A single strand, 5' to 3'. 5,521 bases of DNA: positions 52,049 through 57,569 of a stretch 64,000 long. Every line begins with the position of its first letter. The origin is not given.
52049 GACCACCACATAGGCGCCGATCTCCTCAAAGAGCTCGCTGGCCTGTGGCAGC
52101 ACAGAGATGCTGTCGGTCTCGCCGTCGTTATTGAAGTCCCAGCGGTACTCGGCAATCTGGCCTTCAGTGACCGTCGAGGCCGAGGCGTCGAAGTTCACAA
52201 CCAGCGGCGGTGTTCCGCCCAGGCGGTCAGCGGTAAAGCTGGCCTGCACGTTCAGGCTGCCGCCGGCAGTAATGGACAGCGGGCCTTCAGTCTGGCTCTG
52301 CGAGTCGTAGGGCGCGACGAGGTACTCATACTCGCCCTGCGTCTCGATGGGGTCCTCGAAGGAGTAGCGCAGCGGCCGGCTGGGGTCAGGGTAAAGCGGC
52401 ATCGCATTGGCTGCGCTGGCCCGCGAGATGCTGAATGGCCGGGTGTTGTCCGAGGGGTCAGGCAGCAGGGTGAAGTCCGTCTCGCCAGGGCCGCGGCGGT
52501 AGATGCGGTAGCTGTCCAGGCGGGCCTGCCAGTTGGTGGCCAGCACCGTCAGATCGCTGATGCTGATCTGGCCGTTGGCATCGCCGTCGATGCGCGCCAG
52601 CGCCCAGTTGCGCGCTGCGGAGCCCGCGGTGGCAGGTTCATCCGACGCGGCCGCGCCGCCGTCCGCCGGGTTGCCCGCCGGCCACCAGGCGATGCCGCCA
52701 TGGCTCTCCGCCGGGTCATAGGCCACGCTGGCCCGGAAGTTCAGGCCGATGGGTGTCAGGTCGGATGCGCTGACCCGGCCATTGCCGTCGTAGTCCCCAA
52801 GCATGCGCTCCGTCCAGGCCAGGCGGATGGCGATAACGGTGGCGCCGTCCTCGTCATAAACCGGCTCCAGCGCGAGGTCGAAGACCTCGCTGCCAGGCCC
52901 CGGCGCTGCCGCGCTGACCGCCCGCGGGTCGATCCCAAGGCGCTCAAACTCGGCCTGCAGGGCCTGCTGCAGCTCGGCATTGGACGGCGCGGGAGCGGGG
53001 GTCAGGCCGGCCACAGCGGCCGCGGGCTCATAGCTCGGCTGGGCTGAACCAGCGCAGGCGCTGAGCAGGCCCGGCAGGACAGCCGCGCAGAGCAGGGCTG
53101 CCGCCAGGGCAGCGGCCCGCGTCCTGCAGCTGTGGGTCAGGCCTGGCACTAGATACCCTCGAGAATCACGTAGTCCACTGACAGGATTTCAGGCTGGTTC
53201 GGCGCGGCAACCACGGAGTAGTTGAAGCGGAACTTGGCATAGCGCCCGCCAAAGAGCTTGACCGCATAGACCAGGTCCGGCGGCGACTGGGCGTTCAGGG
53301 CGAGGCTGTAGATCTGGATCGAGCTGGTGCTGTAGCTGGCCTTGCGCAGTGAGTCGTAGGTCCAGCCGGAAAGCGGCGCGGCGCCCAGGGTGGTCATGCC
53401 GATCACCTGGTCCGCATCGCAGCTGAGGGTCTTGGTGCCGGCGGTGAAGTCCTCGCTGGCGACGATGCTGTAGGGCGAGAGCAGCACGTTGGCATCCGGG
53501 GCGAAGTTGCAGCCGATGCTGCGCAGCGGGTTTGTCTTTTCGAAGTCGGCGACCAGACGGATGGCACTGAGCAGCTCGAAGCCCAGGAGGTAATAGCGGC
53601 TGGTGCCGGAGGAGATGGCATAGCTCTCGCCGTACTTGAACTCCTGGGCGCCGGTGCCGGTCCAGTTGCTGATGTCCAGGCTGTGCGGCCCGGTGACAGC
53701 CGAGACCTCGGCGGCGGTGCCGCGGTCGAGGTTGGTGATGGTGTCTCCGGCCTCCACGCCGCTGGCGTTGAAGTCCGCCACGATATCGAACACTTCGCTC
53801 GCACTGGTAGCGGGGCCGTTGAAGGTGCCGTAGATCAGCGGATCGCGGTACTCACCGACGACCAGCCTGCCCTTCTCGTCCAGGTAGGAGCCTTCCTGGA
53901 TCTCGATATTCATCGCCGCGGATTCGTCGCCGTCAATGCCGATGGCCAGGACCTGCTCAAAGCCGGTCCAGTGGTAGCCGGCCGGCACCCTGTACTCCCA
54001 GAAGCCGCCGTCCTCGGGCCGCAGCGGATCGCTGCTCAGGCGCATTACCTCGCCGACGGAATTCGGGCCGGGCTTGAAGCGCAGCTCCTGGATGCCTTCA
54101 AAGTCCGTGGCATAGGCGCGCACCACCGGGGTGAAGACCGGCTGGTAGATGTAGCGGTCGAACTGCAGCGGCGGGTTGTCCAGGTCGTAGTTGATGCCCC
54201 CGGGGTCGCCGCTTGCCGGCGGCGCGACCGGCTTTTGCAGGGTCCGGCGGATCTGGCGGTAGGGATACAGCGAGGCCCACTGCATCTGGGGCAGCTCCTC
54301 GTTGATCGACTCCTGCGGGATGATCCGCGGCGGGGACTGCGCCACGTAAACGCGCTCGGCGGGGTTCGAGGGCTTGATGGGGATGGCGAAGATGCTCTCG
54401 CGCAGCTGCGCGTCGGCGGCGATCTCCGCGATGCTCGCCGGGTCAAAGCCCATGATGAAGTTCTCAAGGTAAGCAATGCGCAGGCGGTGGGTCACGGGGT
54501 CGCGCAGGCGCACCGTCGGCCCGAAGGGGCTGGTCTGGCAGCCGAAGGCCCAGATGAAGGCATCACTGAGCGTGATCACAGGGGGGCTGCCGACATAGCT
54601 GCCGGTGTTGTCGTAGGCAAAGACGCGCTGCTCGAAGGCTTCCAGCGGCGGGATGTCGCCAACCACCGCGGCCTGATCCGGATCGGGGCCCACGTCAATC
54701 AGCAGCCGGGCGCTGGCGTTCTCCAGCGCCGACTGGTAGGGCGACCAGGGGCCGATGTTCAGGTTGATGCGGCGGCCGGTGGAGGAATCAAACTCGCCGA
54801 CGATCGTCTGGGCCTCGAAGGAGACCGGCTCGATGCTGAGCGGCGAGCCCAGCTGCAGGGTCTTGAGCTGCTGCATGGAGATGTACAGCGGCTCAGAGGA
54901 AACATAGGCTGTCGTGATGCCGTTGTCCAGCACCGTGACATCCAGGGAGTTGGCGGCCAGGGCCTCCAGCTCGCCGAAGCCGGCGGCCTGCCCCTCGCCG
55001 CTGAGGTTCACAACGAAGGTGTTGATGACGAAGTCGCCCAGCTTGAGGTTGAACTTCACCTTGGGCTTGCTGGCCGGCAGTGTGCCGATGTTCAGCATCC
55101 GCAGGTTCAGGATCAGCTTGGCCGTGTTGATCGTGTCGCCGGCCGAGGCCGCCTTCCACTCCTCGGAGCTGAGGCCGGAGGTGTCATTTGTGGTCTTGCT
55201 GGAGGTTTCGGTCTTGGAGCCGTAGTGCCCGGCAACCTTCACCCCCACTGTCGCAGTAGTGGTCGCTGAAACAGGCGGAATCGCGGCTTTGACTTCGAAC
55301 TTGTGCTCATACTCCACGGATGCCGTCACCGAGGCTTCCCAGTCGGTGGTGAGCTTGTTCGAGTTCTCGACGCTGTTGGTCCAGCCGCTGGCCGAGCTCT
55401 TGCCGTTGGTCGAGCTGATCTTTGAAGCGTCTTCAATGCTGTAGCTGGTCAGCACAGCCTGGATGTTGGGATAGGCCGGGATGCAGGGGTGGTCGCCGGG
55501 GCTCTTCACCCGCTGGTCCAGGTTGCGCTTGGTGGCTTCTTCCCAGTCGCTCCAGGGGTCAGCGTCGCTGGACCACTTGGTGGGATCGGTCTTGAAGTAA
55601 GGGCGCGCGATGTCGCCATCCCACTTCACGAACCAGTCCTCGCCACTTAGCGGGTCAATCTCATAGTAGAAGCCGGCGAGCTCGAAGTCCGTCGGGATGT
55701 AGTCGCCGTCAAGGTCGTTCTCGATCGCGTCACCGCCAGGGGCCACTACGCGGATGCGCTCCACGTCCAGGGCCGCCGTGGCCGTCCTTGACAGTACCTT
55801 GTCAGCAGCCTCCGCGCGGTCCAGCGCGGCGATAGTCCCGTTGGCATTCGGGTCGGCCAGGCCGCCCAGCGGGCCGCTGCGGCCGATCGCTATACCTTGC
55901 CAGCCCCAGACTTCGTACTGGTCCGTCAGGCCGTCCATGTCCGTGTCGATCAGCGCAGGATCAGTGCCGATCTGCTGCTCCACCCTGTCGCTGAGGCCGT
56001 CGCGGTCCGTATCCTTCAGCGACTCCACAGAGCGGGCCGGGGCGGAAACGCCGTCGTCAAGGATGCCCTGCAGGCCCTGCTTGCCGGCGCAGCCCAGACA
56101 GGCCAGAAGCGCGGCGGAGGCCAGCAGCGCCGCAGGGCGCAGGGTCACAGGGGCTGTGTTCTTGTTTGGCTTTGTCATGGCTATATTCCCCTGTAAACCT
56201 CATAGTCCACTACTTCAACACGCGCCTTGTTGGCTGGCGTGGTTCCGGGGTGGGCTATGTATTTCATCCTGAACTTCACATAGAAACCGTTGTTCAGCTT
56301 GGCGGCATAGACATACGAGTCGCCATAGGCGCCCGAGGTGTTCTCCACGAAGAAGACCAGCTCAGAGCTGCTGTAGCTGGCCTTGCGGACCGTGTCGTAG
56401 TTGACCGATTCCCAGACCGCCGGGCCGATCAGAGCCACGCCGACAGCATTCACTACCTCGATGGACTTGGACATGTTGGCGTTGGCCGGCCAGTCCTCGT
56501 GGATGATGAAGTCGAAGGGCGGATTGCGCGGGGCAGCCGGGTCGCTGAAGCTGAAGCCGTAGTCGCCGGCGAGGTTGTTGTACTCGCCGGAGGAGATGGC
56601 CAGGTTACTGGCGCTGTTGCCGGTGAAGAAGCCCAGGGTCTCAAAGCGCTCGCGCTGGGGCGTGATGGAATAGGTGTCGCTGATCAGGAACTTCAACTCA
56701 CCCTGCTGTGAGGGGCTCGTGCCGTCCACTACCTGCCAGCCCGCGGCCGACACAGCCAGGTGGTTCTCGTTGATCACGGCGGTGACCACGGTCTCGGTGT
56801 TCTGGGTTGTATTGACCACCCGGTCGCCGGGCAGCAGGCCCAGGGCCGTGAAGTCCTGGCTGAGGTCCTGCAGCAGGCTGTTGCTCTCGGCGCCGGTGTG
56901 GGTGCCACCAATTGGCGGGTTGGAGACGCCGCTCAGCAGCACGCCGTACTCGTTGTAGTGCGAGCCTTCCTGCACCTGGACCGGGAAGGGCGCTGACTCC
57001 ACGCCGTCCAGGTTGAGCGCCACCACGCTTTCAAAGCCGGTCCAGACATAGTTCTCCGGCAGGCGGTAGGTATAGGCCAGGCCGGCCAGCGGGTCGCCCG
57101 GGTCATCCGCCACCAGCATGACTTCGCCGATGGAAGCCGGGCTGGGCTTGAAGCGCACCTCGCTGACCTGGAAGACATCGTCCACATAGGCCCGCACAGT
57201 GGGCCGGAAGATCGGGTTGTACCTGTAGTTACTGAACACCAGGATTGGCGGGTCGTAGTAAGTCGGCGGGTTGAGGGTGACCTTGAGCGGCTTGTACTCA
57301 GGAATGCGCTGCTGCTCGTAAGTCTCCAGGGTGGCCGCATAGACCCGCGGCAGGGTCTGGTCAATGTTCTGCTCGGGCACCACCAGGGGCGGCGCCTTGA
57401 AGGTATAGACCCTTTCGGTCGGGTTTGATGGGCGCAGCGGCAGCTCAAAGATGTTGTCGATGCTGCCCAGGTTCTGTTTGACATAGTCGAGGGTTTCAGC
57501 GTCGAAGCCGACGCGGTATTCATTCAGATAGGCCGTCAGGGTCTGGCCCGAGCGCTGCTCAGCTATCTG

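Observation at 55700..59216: PA-like proteins start at the PA63-equivalent domain: no PA20/PA14 pro-domain, a lipobox signal, extra TSP3-like Ca motifs and a ~550-aa novel C-terminal region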

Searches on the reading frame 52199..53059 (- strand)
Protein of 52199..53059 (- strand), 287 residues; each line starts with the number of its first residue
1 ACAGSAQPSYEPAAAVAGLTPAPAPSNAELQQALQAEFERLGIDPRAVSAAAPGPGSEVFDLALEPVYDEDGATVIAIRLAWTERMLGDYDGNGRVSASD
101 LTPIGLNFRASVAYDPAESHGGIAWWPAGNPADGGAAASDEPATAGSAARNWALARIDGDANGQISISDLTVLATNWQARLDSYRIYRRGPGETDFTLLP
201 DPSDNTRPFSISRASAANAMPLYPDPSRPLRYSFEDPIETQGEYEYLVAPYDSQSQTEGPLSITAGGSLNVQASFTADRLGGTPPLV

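Call 59: search_solved_structures(query=A3, max_evalue=10, show_alignments=2)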
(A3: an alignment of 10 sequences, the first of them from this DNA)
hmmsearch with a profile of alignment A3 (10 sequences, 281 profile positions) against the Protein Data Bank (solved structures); distinct sequences matched with E-value up to 10: 7.
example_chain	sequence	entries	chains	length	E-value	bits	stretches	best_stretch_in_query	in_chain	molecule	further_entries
2ccl_B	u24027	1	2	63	0.0018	21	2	151-171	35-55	ENDO-1,4-BETA-XYLANASE Y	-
1ohz_B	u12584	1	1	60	0.046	16.4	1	152-171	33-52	ENDO-1,4-BETA-XYLANASE Y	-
2y3n_B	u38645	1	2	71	0.061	16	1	155-180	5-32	CELLULOSOMAL FAMILY-48 PROCESSIVE GLYCOSIDE HYDROLASE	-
4fl4_A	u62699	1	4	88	0.11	15.2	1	83-111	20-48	Glycoside hydrolase family 9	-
4wi0_B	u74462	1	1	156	0.29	13.8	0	140-178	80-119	Cellulosomal scaffoldin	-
4u3s_B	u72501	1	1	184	0.48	13.1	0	156-182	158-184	Cellulosomal scaffoldin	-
5jol_A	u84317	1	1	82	2.3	10.8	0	152-184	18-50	Plastin-2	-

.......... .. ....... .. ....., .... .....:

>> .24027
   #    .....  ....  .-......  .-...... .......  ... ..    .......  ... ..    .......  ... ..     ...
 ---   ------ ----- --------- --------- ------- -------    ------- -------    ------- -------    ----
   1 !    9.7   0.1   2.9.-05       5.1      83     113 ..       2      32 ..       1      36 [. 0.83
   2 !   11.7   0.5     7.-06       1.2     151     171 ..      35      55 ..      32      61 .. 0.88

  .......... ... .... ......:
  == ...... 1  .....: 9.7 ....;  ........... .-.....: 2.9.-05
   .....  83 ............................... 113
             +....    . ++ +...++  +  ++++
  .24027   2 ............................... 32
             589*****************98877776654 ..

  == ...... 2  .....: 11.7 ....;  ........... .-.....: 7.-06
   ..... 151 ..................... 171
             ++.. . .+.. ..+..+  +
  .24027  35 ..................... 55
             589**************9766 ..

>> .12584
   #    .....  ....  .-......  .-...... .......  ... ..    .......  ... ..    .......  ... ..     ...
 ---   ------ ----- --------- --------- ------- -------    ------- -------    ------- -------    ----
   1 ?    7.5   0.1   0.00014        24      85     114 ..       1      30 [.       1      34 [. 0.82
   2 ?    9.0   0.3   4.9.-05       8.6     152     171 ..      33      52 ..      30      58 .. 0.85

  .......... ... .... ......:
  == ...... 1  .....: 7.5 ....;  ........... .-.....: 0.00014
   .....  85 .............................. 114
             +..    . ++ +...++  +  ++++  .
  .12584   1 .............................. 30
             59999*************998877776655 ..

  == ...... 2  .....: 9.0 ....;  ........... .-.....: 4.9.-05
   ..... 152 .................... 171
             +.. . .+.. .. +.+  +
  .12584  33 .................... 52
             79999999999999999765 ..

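Call 60: search_protein_families(library=pfam, alignment_id=A3, max_evalue=1)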
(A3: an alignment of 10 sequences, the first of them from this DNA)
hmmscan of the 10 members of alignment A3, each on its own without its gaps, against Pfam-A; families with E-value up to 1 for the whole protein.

A. member 1, seq(287 aa): 4 families
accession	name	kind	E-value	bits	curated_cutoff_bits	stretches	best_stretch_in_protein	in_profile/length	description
PF00036.39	EF-hand_1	-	0.028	14.4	25.4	0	153-172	5-24/29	EF hand domain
PF13202.12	EF-hand_5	-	0.028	14.3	25.9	0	155-170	6-21/25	EF hand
PF13405.12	EF-hand_6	-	0.034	14.3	25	0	89-101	10-22/30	EF-hand domain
PF00404.24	Dockerin_1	-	0.047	14.3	22.9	0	88-102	2-16/57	Dockerin type I domain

B. families by the number of members that match (of 10 scanned): 4 families
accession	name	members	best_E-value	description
PF00036.39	EF-hand_1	6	0.028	EF hand domain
PF00404.24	Dockerin_1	4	0.017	Dockerin type I domain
PF13202.12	EF-hand_5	1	0.028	EF hand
PF13405.12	EF-hand_6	1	0.034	EF-hand domain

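Call 66: find_homologous_proteins(query=A3, max_evalue=0.001)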
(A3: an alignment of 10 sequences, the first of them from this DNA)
Query A3 (10 sequences) (287 aa, profile of the alignment): 1 proteins with E <= 0.001 among 8000 candidates.
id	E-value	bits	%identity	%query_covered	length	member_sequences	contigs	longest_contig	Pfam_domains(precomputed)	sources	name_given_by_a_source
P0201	1.8e-55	207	41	72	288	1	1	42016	-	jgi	jgi:hypothetical protein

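Call 67: find_related_loci(query=A3, collection=metagenome_contigs, flank=10000)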
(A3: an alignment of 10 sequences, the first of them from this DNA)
Query A3 (287 aa) in metagenome_contigs; peptide patterns used: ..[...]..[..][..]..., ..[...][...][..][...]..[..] (x = any residue, [..] = any of these).
121 stretches matched a pattern; 42 encode a relative of the query (tblastn E <= 1e-3); 41 distinct loci.
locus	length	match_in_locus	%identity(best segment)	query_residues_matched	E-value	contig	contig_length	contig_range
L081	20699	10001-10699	48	24-263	2e-63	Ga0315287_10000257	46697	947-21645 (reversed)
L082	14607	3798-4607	44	24-278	3e-61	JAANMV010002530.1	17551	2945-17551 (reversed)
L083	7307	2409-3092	49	25-259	4e-59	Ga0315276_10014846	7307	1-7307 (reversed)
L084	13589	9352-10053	45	24-262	3e-56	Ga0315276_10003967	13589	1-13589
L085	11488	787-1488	45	24-262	6e-56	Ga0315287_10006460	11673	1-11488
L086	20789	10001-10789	41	8-286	1e-53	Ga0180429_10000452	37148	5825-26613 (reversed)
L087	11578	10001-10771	42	18-271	3e-53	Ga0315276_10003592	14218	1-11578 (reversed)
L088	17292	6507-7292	40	25-285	2e-52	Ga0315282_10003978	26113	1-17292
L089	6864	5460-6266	41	16-270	2e-51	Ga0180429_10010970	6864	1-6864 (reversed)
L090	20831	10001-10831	39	2-278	9e-51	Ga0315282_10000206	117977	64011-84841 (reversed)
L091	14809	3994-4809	42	1-276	1e-50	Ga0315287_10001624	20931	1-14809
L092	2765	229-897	41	25-262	2e-50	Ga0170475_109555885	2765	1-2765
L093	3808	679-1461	40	17-264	2e-49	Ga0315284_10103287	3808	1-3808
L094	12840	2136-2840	43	25-260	6e-48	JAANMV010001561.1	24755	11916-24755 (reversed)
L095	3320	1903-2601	40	24-262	7e-48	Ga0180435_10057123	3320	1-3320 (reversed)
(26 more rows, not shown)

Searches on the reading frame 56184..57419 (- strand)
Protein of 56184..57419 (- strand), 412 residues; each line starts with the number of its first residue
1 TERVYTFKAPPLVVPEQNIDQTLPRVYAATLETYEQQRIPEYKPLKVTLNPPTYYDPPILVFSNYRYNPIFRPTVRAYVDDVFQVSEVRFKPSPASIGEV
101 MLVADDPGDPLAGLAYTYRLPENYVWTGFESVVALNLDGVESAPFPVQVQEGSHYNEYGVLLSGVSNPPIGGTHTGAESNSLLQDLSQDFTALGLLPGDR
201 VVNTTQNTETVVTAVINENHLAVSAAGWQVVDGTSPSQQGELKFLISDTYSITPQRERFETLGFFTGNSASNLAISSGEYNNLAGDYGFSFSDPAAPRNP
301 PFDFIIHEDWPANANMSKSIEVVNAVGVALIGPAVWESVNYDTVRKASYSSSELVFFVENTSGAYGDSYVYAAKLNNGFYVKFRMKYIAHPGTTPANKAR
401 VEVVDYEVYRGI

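Call 49: predict_structure(alignment_id=A2)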
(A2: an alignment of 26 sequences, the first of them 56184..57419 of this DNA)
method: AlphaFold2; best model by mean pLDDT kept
length: 412 residues; sequences in the alignment: 26
mean_pLDDT: 84.6   pTM: 0.76
mean pLDDT of the five models: 84.6, 83.6, 82.2, 81.5, 81.1
residues with pLDDT >= 90: 201; 70-90: 154; 50-70: 44; < 50: 13
segments of 3 or more residues with pLDDT < 50: 1-13
pLDDT, mean of each block of 10 residues (from residue 1): 35 54 86 85 69 64 79 90 81 93 77 84 88 92 92 72 77 93 93 87 94 95 95 86 94 86 87 88 91 87 93 82 96 92 94 89 78 95 91 69 93 89
secondary structure, 60 per line:
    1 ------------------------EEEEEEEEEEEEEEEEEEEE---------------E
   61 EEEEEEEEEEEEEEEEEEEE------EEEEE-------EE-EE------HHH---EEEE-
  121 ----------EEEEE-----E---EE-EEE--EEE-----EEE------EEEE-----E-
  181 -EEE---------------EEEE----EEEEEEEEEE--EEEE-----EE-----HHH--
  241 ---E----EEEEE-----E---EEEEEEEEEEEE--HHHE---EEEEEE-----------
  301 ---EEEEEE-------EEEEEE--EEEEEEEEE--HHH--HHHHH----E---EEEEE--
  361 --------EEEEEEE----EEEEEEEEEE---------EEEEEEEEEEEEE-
elements in order: E25-44 E60-80 E87-91 E116-119 E131-135 E148-150 E153-155 E161-163 E170-173 E182-184 E200-203 E208-217 E220-223 E249-253 E263-274 E284-289 E304-309 E317-322 E325-333 H341-345 E354-358 E369-375 E380-389 E399-411
